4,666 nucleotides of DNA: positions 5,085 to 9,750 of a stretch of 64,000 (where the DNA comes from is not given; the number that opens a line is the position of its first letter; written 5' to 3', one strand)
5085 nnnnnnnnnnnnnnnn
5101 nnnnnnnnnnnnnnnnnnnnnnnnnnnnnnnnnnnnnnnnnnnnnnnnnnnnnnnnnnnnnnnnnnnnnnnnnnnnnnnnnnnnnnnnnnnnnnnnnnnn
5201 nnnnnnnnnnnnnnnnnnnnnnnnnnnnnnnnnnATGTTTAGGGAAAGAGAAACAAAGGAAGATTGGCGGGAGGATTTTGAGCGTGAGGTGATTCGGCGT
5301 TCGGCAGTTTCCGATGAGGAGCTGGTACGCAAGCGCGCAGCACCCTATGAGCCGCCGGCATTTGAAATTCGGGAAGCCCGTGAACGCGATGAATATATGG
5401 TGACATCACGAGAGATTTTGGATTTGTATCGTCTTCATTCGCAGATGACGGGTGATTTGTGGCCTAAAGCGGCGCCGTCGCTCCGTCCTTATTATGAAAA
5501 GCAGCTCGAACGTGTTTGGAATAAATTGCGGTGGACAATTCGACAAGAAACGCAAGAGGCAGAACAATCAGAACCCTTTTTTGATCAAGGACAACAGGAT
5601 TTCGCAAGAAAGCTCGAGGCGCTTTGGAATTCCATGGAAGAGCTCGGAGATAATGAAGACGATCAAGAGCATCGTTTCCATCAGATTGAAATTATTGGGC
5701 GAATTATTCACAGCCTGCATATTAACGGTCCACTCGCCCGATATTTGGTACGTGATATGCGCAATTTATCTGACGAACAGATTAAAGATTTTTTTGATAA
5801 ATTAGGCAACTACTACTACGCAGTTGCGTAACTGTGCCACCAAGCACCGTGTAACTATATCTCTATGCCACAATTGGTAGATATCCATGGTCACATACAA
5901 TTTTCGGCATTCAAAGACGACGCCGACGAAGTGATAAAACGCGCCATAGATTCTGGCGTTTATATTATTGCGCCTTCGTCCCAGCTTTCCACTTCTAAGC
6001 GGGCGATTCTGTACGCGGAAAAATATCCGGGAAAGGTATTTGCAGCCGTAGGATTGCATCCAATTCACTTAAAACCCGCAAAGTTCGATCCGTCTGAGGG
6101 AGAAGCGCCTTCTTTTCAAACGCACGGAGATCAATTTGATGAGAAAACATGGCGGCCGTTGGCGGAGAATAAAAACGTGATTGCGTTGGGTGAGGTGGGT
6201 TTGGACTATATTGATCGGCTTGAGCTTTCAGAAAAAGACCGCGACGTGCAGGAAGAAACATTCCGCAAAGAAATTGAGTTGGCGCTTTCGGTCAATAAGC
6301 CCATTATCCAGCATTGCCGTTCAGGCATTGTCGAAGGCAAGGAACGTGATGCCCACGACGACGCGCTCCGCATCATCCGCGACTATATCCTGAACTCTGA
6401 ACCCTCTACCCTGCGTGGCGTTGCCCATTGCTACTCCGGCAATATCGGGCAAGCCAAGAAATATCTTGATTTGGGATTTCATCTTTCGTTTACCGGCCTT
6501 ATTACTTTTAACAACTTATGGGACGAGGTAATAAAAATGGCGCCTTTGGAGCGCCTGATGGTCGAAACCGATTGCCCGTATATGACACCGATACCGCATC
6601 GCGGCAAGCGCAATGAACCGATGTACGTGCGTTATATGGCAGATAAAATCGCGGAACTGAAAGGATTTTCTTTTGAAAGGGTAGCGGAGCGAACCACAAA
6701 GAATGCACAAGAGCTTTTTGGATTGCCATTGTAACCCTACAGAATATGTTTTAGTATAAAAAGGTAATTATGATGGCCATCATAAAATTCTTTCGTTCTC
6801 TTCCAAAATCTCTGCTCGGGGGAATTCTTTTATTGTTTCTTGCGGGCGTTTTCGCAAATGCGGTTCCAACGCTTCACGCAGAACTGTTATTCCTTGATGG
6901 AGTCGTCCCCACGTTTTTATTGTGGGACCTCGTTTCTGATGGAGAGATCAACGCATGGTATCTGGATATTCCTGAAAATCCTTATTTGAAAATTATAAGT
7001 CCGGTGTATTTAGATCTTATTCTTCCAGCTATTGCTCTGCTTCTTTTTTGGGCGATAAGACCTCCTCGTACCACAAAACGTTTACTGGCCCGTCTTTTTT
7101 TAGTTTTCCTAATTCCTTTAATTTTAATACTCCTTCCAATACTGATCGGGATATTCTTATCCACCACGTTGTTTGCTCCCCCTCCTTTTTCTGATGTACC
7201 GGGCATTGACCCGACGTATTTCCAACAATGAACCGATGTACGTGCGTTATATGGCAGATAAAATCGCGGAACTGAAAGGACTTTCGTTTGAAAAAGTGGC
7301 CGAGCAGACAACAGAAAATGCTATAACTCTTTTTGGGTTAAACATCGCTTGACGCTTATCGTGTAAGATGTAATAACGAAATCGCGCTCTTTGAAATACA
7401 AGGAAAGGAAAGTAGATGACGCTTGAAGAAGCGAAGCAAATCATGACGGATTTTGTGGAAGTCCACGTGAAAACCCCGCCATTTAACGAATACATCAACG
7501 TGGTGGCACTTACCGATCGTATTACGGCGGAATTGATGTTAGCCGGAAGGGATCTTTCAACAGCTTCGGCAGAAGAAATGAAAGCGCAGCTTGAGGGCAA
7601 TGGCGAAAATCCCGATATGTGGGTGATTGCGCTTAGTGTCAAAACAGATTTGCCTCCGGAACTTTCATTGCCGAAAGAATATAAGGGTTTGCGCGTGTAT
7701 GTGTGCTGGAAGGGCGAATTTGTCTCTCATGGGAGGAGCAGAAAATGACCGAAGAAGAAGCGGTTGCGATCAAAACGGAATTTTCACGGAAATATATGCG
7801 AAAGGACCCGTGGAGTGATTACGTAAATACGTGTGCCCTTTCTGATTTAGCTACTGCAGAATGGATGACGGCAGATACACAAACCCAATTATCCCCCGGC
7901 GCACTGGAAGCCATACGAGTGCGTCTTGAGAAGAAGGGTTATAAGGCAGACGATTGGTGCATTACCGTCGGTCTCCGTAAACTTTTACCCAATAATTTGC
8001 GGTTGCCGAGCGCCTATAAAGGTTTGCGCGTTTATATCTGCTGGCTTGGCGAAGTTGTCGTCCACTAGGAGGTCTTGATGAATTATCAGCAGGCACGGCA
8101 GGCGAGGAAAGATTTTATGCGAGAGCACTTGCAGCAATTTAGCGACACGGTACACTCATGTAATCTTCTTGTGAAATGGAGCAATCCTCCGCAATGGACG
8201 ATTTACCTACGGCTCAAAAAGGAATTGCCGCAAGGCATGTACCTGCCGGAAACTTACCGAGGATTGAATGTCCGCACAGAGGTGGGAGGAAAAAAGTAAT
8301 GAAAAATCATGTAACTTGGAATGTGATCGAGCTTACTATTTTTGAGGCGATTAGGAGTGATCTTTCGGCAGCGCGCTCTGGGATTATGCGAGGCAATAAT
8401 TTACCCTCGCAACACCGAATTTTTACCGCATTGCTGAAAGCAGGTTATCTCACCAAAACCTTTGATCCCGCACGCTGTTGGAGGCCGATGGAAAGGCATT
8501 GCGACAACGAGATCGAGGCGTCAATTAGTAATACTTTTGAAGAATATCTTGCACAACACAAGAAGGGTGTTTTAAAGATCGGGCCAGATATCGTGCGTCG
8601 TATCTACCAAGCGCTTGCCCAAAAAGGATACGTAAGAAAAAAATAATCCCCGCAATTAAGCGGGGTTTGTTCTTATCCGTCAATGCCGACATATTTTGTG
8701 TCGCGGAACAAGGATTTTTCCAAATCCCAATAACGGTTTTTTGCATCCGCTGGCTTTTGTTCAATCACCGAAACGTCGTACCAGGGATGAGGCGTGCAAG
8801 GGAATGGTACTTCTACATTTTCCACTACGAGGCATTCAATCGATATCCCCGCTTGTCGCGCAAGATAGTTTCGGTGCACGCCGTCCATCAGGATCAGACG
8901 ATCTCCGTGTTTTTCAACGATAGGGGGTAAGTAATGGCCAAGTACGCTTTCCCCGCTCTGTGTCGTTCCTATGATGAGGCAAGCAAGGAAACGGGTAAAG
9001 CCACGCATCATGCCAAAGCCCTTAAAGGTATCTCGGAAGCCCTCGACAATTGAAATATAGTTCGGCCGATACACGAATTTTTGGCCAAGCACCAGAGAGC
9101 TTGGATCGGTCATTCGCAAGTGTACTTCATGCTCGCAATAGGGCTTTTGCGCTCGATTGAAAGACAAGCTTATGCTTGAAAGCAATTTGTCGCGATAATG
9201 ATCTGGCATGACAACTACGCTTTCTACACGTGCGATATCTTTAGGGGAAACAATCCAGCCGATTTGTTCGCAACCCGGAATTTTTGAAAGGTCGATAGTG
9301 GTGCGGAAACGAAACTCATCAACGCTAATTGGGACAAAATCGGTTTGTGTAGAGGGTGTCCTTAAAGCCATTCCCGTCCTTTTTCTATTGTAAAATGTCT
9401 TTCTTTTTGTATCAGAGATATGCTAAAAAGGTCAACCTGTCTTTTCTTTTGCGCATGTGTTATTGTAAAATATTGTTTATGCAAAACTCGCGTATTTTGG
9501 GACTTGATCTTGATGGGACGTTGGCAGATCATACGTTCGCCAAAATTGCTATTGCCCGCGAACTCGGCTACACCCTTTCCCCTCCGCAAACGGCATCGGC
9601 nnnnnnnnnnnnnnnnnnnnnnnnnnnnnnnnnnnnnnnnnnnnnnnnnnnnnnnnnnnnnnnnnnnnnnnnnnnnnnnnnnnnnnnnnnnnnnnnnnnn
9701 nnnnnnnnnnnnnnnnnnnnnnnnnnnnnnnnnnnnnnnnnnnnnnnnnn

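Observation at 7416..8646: Tightly coupled operon of three tandem paralogous small proteins plus a fourth small gene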

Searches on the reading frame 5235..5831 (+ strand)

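Call 3: search_protein_families(library=pfam, proteins=[window:5235-5831:+], max_evalue=1)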
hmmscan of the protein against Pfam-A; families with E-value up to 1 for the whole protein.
window:5235-5831:+ (198 aa): 1 family
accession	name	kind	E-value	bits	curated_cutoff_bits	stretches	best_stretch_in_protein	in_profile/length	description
PF06252.17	GemA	-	0.00019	22.8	27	1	88-151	24-88/119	Bacteriophage Mu, GemA protein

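Call 11: search_protein_families(library=phrogs, proteins=[window:5235-5831:+], max_evalue=1)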
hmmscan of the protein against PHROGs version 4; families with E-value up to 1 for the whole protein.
window:5235-5831:+ (198 aa): 2 families
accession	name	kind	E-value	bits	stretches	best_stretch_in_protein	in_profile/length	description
phrog_286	-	unknown function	0.016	16.3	1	89-147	49-107/186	-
phrog_10814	-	unknown function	0.035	14.8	1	26-58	6-36/179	-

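Call 12: search_protein_families(library=ncbifam, proteins=[window:5235-5831:+], max_evalue=1)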
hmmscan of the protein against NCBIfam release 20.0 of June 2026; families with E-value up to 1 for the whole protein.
window:5235-5831:+ (198 aa): 0 families

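Call 13: search_protein_families(library=padloc, proteins=[window:5235-5831:+], max_evalue=1)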
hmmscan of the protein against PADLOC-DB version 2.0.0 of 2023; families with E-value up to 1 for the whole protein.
window:5235-5831:+ (198 aa): 2 families
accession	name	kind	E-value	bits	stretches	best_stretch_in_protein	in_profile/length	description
PDLC03816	RTasPolA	-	0.0047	13.9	1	93-160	85-145/475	DRT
PDLC01387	Cas8b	-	0.015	12.1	1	61-193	247-380/477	CAS-I-B; effector_LS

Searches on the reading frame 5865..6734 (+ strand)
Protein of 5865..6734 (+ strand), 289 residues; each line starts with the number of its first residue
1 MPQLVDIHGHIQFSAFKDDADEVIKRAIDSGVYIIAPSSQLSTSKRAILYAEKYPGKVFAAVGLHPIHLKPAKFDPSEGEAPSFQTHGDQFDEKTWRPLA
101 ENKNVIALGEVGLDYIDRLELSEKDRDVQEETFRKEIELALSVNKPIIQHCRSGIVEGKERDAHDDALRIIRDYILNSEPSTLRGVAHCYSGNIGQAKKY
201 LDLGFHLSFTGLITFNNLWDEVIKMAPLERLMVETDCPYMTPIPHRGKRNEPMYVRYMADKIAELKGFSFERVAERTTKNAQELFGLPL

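Call 3: search_protein_families(library=pfam, proteins=[window:5865-6734:+], max_evalue=1)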
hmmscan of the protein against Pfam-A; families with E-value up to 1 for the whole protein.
window:5865-6734:+ (289 aa): 1 family
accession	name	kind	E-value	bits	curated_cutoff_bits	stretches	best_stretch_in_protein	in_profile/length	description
PF01026.27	TatD_DNase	-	1.4e-70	238.1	27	1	5-286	1-253/253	TatD related DNase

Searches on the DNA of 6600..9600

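Call 83: search_rna_families(source=window, start=6600, end=9600, threshold=evalue, max_evalue=1)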
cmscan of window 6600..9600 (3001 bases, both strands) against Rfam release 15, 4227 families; matches with E-value up to 1: 0.
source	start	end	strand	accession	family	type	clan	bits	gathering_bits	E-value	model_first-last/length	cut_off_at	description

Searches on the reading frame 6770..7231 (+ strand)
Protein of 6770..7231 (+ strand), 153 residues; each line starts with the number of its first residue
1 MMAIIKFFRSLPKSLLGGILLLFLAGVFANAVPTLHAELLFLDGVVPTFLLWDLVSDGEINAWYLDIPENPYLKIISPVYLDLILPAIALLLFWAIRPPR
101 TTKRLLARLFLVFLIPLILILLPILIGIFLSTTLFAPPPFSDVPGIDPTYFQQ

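Call 3: search_protein_families(library=pfam, proteins=[window:6770-7231:+], max_evalue=1)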
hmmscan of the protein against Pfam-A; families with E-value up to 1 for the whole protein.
window:6770-7231:+ (153 aa): 0 families

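Call 11: search_protein_families(library=phrogs, proteins=[window:6770-7231:+], max_evalue=1)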
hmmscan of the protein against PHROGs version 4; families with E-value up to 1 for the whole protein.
window:6770-7231:+ (153 aa): 1 family
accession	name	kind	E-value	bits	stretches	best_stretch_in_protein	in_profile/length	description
phrog_7163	-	unknown function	0.13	13.7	1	49-85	23-59/68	-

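Call 12: search_protein_families(library=ncbifam, proteins=[window:6770-7231:+], max_evalue=1)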
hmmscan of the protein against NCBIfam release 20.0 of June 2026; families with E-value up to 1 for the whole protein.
window:6770-7231:+ (153 aa): 0 families

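Call 13: search_protein_families(library=padloc, proteins=[window:6770-7231:+], max_evalue=1)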
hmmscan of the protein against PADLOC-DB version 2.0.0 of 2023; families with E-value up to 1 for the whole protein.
window:6770-7231:+ (153 aa): 0 families
